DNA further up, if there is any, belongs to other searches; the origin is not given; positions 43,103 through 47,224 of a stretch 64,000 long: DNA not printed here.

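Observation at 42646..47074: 1273-aa membrane-anchored protein ending in an HEXXH zincin-like domain, with a small anchored partner gene immediately downstream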

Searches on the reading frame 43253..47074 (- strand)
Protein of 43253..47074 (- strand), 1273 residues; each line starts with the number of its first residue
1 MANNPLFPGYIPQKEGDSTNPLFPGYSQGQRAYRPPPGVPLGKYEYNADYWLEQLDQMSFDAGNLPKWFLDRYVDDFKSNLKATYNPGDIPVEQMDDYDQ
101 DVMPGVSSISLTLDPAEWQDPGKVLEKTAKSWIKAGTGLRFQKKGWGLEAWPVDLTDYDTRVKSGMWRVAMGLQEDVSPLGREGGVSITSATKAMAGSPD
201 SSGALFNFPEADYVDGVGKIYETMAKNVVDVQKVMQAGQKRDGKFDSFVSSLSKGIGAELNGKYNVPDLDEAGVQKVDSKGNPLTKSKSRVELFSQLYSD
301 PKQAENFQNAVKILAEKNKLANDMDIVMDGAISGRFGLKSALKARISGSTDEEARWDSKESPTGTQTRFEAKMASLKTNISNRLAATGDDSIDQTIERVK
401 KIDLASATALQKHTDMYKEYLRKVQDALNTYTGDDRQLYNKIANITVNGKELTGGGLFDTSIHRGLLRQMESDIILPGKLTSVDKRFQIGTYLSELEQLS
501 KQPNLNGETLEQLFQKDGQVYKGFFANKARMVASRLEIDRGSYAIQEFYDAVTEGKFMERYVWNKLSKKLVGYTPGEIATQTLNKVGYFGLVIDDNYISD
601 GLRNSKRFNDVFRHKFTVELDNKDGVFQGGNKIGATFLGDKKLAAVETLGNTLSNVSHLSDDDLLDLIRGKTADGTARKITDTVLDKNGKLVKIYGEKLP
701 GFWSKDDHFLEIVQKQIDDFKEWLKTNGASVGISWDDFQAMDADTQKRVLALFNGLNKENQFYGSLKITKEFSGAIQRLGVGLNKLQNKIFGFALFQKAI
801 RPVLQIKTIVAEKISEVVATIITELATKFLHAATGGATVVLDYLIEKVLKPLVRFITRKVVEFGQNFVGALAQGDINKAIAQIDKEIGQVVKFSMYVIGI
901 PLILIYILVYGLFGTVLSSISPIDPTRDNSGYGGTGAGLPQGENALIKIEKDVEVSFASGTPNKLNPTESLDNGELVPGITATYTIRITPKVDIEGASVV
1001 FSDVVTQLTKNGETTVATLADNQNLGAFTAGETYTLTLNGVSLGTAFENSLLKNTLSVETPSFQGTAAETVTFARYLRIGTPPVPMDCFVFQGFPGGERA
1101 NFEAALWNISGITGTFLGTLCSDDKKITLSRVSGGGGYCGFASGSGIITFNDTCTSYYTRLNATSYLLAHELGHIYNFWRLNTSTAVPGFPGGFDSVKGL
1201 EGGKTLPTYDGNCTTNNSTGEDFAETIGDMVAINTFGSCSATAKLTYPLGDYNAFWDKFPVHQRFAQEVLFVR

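Call 4: search_protein_families(library=pfam, proteins=[window:43253-47074:-], max_evalue=1)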
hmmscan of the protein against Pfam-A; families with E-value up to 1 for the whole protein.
window:43253-47074:- (1273 aa): 1 family
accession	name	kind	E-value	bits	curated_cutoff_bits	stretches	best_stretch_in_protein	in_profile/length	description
PF19840.4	DUF6317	-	0.24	12.6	27.4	0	372-438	25-91/100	Family of unknown function (DUF6317)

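Call 9: search_solved_structures(query=window:43253-47074:-, max_evalue=10, show_alignments=2)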
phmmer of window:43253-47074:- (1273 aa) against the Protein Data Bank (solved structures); distinct sequences matched with E-value up to 10: 0.

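Call 10: find_homologous_proteins(query=window:43253-47074:-, max_evalue=0.001)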
Query window:43253-47074:- (1273 aa): 12 proteins with E <= 0.001 among 8000 candidates.
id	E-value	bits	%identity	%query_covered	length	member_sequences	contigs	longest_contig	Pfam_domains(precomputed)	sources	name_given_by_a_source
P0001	0.0e+0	2898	100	100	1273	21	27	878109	-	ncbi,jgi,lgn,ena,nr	ncbi:hypothetical protein P147_WWE3C00001G0717 [candidate division WWE3 bacterium RAAC2_WWE3_1]|nr:h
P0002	0.0e+0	2598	89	100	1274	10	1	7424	-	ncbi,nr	ncbi:hypothetical protein A2414_02410 [candidate division WWE3 bacterium RIFOXYC1_FULL_42_13]|nr:MAG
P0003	0.0e+0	1831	65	100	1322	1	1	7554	-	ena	-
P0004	0.0e+0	1816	65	100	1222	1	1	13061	-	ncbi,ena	-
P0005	0.0e+0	1803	63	100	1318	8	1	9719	-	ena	-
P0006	0.0e+0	1500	54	100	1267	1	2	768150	-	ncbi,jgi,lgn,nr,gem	ncbi:MAG: hypothetical protein KatS3mg101_0051 [Patescibacteria group bacterium]|nr:MAG: hypothetica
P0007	0.0e+0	1416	52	100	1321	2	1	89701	-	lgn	-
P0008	0.0e+0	1327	51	99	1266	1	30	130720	-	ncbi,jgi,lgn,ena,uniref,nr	ncbi:hypothetical protein A2380_02635 [candidate division WWE3 bacterium RIFOXYB1_FULL_43_24]|uniref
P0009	0.0e+0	1299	57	83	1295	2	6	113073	-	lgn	-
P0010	0.0e+0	1099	48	83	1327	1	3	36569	-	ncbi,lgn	-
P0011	0.0e+0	1050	52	78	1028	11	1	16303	-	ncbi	ncbi:MAG: hypothetical protein UV49_C0021G0012, partial [candidate division WWE3 bacterium GW2011_GW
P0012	9.4e-286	969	39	100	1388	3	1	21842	-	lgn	-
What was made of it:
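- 43253..47074 (-): Gene for the 1273-aa bitopic protein (WWE3 P147_WWE3C00001G0717): cytoplasmic scaffold, TM, β-sandwich, zincin head. 100% match to P0001 in call 10.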

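Call 13: search_protein_families(library=pfam, proteins=[P0009, P0010, P0012, P0007, P0006], max_evalue=0.1)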
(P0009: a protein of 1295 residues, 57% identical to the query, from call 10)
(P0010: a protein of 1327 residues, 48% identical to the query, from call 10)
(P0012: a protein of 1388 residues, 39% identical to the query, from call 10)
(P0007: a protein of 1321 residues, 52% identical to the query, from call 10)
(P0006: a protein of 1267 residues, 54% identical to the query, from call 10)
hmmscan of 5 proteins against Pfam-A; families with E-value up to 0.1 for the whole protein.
P0009 (1295 aa): 1 family
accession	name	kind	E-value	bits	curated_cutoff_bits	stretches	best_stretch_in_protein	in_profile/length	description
PF05257.22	CHAP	-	0.00058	20.8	26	1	1171-1262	8-81/81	CHAP domain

P0010 (1327 aa): 3 families
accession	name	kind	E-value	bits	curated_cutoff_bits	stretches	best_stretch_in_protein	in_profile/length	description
PF05257.22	CHAP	-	0.00041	21.2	26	1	1203-1294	8-81/81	CHAP domain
PF01741.23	MscL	-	0.011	16.6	27.4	1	857-937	20-96/123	Large-conductance mechanosensitive channel, MscL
PF19443.4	DAHL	-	0.022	14.9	38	1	432-543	49-160/221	DAHL domain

P0012 (1388 aa): 1 family
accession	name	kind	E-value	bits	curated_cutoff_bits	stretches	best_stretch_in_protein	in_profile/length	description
PF18746.6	aGPT-Pplase3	-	0.03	14.2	25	1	815-943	133-256/279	Alpha-glutamyl/putrescinyl thymine pyrophosphorylase clade 3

P0007 (1321 aa): 0 families

P0006 (1267 aa): 1 family
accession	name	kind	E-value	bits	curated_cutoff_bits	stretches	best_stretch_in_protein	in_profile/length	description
PF10548.14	P22_AR_C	-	0.022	15.3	22.4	0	396-437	29-70/73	P22AR C-terminal domain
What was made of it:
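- On VirB1-type T4SS cell-wall hydrolase of monoderms (PrgK/TraG class): Only orthologs P0009/P0010 carry CHAP, and that hit is weak (E about 5e-4, call 13).
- Closest known: PrgK. Same: CHAP occurs as a head in WWE3 orthologs (call 13).
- The CHAP assignment is below Pfam's cutoff (20.8-21.2 bits against 26, call 13).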

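Call 20: find_encoding_contigs(protein=P0009, flank=10000, max_places=2)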
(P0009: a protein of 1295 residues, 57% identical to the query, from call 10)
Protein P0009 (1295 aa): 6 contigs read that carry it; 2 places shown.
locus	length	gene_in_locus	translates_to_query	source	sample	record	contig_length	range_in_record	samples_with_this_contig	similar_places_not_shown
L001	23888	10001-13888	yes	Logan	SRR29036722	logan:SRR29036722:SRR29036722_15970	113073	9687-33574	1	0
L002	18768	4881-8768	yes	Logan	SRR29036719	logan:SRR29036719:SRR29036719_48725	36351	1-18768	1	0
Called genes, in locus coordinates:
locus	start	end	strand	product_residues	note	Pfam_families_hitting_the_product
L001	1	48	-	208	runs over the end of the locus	PF02223:Thymidylate_kin, PF13521:AAA_28 (weak)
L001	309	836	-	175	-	-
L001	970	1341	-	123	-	PF05901:Excalibur (weak)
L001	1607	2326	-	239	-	PF00156:Pribosyltran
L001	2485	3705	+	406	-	PF09594:GT87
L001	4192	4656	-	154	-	PF01668:SmpB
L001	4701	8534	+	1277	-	-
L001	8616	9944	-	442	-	-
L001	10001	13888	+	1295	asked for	-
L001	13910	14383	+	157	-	-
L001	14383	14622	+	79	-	-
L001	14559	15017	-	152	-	PF18895:T4SS_pilin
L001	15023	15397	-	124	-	PF18895:T4SS_pilin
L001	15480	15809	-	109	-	PF18895:T4SS_pilin (weak)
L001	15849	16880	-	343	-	PF18895:T4SS_pilin (weak)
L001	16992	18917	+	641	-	PF08486:SpoIID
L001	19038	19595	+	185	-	-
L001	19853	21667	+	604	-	-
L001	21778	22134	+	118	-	-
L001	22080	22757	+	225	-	PF01386:Ribosomal_L25p, PF14693:Ribosomal_TL5_C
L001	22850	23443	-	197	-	-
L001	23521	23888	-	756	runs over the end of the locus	PF00133:tRNA-synt_1, PF01406:tRNA-synt_1e (faint), PF09334:tRNA-synt_1g, PF08264:Anticodon_1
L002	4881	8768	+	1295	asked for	-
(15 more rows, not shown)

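Call 21: find_encoding_contigs(protein=P0012, flank=10000, max_places=2)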
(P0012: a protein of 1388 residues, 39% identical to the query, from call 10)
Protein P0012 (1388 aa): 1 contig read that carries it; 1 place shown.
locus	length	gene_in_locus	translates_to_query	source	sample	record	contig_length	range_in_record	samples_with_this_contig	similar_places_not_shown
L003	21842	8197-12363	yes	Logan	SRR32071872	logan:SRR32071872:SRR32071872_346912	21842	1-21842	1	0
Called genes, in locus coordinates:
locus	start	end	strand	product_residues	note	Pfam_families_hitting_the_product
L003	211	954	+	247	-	PF09594:GT87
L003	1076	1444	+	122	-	-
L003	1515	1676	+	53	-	-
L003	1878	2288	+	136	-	-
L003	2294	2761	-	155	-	PF01668:SmpB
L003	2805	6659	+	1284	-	-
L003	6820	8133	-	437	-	-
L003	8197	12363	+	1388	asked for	-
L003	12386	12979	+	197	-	-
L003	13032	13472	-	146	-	-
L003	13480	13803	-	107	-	PF18895:T4SS_pilin (weak)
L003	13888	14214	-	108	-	-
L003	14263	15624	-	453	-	PF18895:T4SS_pilin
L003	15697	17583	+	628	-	PF08486:SpoIID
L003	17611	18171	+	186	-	-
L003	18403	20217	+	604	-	-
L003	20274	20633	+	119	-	-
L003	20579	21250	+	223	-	PF01386:Ribosomal_L25p, PF14693:Ribosomal_TL5_C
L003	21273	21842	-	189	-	?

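Call 26: find_encoding_contigs(protein=P0007, flank=10000, max_places=1)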
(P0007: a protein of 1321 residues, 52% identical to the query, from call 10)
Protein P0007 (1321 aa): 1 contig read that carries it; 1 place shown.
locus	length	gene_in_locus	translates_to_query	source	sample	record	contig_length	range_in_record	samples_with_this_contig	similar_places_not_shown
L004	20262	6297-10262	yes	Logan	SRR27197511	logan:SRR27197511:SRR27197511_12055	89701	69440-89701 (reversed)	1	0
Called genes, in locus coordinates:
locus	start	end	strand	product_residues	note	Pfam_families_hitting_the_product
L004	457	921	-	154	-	PF01668:SmpB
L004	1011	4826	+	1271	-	-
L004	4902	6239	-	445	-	-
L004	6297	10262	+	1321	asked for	-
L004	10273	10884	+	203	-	-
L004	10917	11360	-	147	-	-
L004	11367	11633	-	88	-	-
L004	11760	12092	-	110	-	-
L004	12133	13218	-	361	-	PF18895:T4SS_pilin (faint)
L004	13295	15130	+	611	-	PF08486:SpoIID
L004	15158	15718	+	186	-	-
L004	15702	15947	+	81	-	PF18901:DUF5657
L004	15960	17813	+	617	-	-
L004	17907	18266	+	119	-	-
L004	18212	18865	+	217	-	PF01386:Ribosomal_L25p, PF14693:Ribosomal_TL5_C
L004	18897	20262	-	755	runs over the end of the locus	PF00133:tRNA-synt_1, PF01406:tRNA-synt_1e (faint), PF09334:tRNA-synt_1g, PF13603:tRNA-synt_1_2 (faint), PF09334:tRNA-synt_1g (weak), PF08264:Anticodon_1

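Call 27: find_encoding_contigs(protein=P0008, flank=10000, max_places=1)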
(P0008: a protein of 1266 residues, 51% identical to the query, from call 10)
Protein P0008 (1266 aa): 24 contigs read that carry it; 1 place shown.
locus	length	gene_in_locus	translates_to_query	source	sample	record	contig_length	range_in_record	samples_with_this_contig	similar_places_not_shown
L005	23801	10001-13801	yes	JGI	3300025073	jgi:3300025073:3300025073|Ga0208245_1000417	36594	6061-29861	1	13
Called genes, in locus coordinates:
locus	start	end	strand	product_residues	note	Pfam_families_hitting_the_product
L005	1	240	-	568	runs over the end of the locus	PF00999:Na_H_Exchanger, PF02254:TrkA_N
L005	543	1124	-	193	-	-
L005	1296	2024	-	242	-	PF18912:DZR_2, PF00156:Pribosyltran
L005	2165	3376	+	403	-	PF09594:GT87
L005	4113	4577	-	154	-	PF01668:SmpB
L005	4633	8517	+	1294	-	-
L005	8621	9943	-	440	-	-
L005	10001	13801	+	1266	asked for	-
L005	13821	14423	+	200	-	-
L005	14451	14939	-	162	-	-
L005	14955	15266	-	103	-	PF18895:T4SS_pilin (weak)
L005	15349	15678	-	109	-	-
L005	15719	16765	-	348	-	PF18895:T4SS_pilin (weak)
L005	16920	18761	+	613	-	PF08486:SpoIID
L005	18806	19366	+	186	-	-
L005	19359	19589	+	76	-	PF18901:DUF5657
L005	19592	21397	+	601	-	-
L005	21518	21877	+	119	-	-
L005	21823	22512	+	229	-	PF01386:Ribosomal_L25p, PF14693:Ribosomal_TL5_C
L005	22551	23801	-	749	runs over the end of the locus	PF00133:tRNA-synt_1, PF01406:tRNA-synt_1e (faint), PF09334:tRNA-synt_1g, PF13603:tRNA-synt_1_2 (weak), PF09334:tRNA-synt_1g, PF08264:Anticodon_1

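Call 29: find_encoding_contigs(protein=P0010, flank=6000, max_places=1)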
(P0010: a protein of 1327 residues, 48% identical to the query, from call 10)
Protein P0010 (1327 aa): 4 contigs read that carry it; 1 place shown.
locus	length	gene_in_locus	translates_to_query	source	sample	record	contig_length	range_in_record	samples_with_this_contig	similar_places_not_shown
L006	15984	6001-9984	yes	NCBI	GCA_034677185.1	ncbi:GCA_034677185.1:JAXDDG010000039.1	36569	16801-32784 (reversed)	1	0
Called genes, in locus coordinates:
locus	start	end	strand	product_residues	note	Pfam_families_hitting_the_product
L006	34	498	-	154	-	PF01668:SmpB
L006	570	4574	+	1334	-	-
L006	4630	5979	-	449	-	-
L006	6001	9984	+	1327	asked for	-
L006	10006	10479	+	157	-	-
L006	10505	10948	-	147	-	-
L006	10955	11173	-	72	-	PF18895:T4SS_pilin (weak)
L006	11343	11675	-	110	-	PF18895:T4SS_pilin (weak)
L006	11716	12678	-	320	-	PF18895:T4SS_pilin (weak)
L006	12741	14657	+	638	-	PF08486:SpoIID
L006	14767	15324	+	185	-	-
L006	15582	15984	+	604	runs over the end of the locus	-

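Call 33: search_protein_families(library=pfam, proteins=[L001:13910-14383:+, L003:12386-12979:+, L004:10273-10884:+, L005:13821-14423:+], max_evalue=1)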
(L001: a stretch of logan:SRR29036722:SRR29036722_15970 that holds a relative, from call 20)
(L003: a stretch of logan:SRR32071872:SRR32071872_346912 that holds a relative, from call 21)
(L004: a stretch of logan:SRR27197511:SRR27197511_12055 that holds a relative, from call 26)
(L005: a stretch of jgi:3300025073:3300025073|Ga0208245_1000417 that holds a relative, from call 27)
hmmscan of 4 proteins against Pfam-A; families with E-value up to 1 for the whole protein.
L001:13910-14383:+ (157 aa): 2 families
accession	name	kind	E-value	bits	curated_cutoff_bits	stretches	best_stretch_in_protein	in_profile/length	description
PF22479.2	Pam3_gp18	-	0.039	14.9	24.2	1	91-122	1-34/101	Cyanophage baseplate Pam3 plug gp18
PF20123.4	DUF6513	-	0.19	12.5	23.9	1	9-71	24-85/86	Family of unknown function (DUF6513)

L003:12386-12979:+ (197 aa): 1 family
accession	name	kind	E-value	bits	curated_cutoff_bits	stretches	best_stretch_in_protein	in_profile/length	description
PF06480.20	FtsH_ext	-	0.09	13.4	25.5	0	11-66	6-49/103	FtsH Extracellular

L004:10273-10884:+ (203 aa): 0 families

L005:13821-14423:+ (200 aa): 0 families

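Call 56: search_solved_structures(query=A1, max_evalue=10, show_alignments=0)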
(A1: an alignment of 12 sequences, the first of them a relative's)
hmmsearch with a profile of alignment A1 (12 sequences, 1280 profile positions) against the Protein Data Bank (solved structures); distinct sequences matched with E-value up to 10: 6.
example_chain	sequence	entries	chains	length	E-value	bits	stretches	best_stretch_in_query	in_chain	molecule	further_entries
3vjf_A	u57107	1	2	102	0.33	11.8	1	378-448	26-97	WA20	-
5y92_A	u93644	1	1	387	0.78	10.6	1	1139-1223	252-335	Receptor-like protein kinase ANXUR2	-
6fih_A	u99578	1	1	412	0.85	10.4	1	1139-1223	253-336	Receptor-like protein kinase ANXUR2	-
6a5c_A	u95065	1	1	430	0.92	10.3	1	1139-1223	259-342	Receptor-like protein kinase ANXUR2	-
9kns_A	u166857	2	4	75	1.6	9.6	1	388-448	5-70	Protein Hook homolog 3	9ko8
5hda_A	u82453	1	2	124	2.1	9.2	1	371-456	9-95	Zinc finger MYND domain-containing protein 11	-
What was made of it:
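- Tried and rejected: The whole-protein profile A1 against the PDB gave only noise (call 56), so the N-terminal domain remains unidentified.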

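Call 57: search_protein_families(library=phrogs, proteins=[window:43253-47074:-], max_evalue=0.01)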
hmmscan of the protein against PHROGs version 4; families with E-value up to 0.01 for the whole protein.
window:43253-47074:- (1273 aa): 0 families

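Call 58: search_protein_families(library=ncbifam, proteins=[window:43253-47074:-], max_evalue=0.01)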
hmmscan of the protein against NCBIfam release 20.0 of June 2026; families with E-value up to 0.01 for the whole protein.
window:43253-47074:- (1273 aa): 0 families
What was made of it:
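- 44417..47074 (-): About 886-aa N-terminal domain, inferred cytoplasmic. No hit in Pfam, PHROGs, NCBIfam or PDB (calls 4, 56-58).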
